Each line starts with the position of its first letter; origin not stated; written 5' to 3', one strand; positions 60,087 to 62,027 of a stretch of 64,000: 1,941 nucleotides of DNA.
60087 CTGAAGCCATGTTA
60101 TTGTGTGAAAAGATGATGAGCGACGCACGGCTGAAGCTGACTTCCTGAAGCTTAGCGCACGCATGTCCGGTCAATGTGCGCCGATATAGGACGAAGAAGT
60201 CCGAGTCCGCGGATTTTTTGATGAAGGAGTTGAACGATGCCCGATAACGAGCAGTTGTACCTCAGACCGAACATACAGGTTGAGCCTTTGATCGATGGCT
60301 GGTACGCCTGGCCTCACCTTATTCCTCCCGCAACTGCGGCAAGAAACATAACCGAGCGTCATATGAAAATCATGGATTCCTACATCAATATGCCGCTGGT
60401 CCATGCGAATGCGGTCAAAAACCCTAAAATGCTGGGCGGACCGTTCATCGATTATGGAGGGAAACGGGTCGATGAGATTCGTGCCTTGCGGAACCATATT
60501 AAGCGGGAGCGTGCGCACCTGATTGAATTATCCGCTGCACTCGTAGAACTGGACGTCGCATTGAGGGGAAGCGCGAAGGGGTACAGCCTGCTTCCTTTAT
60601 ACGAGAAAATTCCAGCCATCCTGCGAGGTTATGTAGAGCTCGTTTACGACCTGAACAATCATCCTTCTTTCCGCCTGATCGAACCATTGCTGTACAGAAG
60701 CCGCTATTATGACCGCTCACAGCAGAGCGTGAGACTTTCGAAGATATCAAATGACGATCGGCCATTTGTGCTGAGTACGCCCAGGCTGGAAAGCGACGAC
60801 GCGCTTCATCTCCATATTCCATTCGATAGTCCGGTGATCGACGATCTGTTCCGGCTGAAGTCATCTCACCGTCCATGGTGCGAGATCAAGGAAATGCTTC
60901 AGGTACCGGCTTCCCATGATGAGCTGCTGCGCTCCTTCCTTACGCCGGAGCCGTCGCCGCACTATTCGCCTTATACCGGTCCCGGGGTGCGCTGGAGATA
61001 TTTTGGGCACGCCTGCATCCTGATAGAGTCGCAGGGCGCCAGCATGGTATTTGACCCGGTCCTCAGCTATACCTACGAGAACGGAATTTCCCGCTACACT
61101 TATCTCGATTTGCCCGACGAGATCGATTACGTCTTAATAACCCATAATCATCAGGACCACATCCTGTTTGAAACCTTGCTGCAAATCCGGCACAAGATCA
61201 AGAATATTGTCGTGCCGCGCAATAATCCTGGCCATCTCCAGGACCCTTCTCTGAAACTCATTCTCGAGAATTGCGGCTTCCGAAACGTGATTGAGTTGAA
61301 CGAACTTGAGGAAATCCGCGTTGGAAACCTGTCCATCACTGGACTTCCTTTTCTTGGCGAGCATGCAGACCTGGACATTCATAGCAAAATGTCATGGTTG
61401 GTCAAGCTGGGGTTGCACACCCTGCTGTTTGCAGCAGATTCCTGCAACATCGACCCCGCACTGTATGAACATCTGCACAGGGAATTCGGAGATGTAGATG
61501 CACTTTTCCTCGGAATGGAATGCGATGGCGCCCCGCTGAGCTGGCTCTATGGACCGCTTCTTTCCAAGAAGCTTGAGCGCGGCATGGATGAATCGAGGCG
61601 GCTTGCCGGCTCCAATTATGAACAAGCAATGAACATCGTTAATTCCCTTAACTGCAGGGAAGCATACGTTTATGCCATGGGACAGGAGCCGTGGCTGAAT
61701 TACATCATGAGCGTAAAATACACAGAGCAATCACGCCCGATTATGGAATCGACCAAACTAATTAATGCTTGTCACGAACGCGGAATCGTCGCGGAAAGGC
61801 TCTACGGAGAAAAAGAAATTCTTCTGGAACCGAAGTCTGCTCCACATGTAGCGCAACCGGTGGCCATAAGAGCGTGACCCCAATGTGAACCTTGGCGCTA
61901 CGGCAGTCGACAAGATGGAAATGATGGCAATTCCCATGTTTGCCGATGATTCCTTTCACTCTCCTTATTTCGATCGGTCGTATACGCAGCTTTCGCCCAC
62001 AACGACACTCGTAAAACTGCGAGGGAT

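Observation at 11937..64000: Orphan hybrid NRPS-PKS gene cluster (10 NRPS modules + 1 PKS module, >50 kb) that runs off the right edge of the window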

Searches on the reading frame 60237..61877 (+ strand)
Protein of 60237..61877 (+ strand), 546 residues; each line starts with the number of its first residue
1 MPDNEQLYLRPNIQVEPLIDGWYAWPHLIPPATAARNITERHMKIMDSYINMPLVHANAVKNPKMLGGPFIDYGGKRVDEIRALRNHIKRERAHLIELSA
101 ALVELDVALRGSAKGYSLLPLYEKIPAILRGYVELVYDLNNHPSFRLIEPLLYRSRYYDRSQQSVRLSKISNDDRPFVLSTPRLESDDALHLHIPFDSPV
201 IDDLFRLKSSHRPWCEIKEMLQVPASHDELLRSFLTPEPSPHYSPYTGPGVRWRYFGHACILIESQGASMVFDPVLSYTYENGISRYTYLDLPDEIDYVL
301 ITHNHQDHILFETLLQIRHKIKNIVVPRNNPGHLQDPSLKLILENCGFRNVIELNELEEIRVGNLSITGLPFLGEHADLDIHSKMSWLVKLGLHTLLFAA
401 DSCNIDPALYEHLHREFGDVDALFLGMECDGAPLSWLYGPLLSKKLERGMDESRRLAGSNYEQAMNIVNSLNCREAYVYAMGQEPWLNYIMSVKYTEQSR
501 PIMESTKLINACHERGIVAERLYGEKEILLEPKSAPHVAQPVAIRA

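Call 4: search_protein_families(library=pfam, proteins=[window:60237-61877:+], max_evalue=0.001)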
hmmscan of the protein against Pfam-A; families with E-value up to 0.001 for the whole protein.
window:60237-61877:+ (546 aa): 4 families
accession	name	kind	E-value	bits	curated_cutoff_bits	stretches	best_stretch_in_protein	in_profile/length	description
PF18456.6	CmlA_N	-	3.7e-92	308.3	25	1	8-239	1-232/232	Diiron non-heme beta-hydroxylase N-terminal domain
PF12706.13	Lactamase_B_2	-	2.4e-12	47.3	27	1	271-425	4-162/200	Beta-lactamase superfamily domain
PF13483.12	Lactamase_B_3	-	2.3e-10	41.1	24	1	254-373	3-81/160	Beta-lactamase superfamily domain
PF00753.33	Lactamase_B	-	3.4e-06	27.6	22.7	1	257-328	5-76/196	Metallo-beta-lactamase superfamily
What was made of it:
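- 60237..61877 (+): CmlA-like di-iron beta-hydroxylase (CmlA_N plus MBL fold). Accessory, with a variable position. Call 4.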

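Call 8: find_encoding_contigs(protein=window:60237-61877:+, flank=10000, max_places=6)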
Protein window:60237-61877:+ (546 aa): 1 contig read that carries it; 1 place shown.
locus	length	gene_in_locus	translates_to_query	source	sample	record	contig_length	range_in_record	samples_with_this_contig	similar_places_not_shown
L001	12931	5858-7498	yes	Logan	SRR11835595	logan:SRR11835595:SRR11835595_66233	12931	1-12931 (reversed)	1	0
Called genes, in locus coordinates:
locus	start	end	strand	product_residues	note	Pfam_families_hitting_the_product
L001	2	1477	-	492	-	?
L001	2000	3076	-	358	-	PF08240:ADH_N, PF16912:Glu_dehyd_C, PF00107:ADH_zinc_N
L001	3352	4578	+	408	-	PF05977:MFS_3, PF07690:MFS_1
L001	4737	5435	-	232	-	PF14518:Haem_oxygenas_2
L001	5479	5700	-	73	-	-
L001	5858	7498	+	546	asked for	PF18456:CmlA_N, PF00753:Lactamase_B (weak), PF13483:Lactamase_B_3, PF12706:Lactamase_B_2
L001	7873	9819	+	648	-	PF04055:Radical_SAM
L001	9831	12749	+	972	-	PF01871:AMMECR1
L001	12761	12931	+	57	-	?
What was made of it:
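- Tried and rejected: Exact-protein look-up of the window's CmlA gene found only a 12.9-kb Logan contig (call 8).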

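Call 10: search_protein_families(library=ncbifam, proteins=[L001:7873-9819:+, L001:9831-12749:+], max_evalue=0.001)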
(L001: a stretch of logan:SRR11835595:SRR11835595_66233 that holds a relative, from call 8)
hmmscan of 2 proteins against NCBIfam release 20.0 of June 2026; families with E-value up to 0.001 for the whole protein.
L001:7873-9819:+ (648 aa): 14 families
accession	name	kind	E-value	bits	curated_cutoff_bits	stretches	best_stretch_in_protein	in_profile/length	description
TIGR03975.1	rSAM_ocin_1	subfamily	2.5e-158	528.3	281.85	1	8-610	1-606/606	RiPP maturation radical SAM C-methyltransferase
NF050148.1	rSAM_ApyD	equivalog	4.9e-21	74.8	750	1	137-471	76-400/645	RiPP biosynthesis radical SAM protein ApyD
TIGR03471.1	HpnJ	equivalog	3.5e-15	55.8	577.6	1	149-429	82-354/472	hopanoid biosynthesis associated radical SAM protein HpnJ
NF038361.1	rSAM_Sden_1168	equivalog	3e-14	52.5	575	1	134-467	139-476/560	Sden_1168 family B12-binding radical SAM P-methyltransferase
TIGR04385.1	B12_rSAM_cofa1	equivalog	4.9e-12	45.8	450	1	148-440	82-364/438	B12 lower ligand biosynthesis radical SAM protein BzaD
TIGR04072.2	rSAM_ladder_B12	equivalog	1.8e-10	40.1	360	1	274-437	183-346/443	lipid biosynthesis B12-binding/radical SAM protein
TIGR04190.1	B12_SAM_Ta0216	equivalog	2e-10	39.9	500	1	151-393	96-346/554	TIGR04190 family B12-binding domain/radical SAM domain protein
TIGR04295.1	B12_rSAM_oligo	hypoth_equivalog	3.4e-10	39.2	400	1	189-390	124-311/422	TIGR04295 family B12-binding domain-containing radical SAM protein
TIGR04014.1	B12_SAM_MJ_0865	equivalog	4.2e-10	39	360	1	180-438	81-334/434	methyl-coenzyme M reductase glutamine C-methyltransferase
TIGR04367.1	HpnR_B12_rSAM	equivalog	7.1e-10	38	650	1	150-419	76-332/490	hopanoid C-3 methylase HpnR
TIGR02026.1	BchE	equivalog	1.4e-09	37.3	481.35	1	154-429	82-354/497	magnesium-protoporphyrin IX monomethyl ester anaerobic oxidative cyclase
TIGR04013.1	B12_SAM_MJ_1487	hypoth_equivalog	3.3e-08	32.8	251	1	156-440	64-333/382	TIGR04013 family B12-binding domain/radical SAM domain-containing protein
NF033712.0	B12_rSAM_KedN5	subfamily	3.4e-08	32.2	700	1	139-316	66-237/624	KedN5 family methylcobalamin-dependent radical SAM C-methyltransferase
TIGR04479.1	bcpD_PhpK_rSAM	subfamily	1.1e-06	27.4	600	1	191-438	174-407/504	PhpK family radical SAM P-methyltransferase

L001:9831-12749:+ (972 aa): 8 families
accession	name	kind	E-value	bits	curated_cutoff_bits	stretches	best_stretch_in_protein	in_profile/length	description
TIGR00336.1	pyrE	equivalog_domain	2.4e-16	60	106.8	1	49-194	22-172/173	orotate phosphoribosyltransferase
TIGR04335.1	AmmeMemoSam_A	hypoth_equivalog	2.5e-16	59.6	99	1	461-586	34-162/175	AmmeMemoRadiSam system protein A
TIGR00296.1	TIGR00296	hypoth_equivalog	1.5e-15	57.4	91.05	1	462-582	44-170/200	TIGR00296 family protein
NF002000.0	PRK00801.1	equivalog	3.9e-12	45.7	273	1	462-582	44-167/201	hypothetical protein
NF004034.0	PRK05500.1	equivalog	5.1e-12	45.1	656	1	111-193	373-454/478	bifunctional orotidine-5'-phosphate decarboxylase/orotate phosphoribosyltransferase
NF006671.0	PRK09219.1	equivalog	9.2e-05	22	177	1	128-193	114-179/192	xanthine phosphoribosyltransferase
NF010382.0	PRK13809.1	equivalog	0.00031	20.2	208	1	110-194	95-180/210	orotate phosphoribosyltransferase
NF001729.0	PRK00455.1-3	equivalog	0.0004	19.8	245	1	110-189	105-185/231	orotate phosphoribosyltransferase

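Call 50: search_protein_families(library=pfam, proteins=[L001:7873-9819:+, L001:9831-12749:+], max_evalue=0.01)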
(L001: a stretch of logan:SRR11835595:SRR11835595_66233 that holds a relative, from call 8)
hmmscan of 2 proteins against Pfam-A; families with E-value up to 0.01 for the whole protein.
L001:7873-9819:+ (648 aa): 2 families
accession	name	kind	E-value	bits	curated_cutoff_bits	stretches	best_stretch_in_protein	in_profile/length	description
PF04055.27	Radical_SAM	-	1.4e-11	45.3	29.5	1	278-429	5-158/166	Radical SAM superfamily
PF02310.24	B12-binding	-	4.5e-05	23.7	32.1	1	135-202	51-118/121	B12 binding domain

L001:9831-12749:+ (972 aa): 1 family
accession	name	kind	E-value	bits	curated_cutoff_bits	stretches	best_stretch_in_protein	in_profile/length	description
PF01871.22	AMMECR1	-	3e-17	63.1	25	1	458-588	27-154/168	AMMECR1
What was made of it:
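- Checked: It is antisense to a plus-strand B12-binding radical SAM gene that starts near 62252 and runs off the edge (calls 8, 10, 50).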
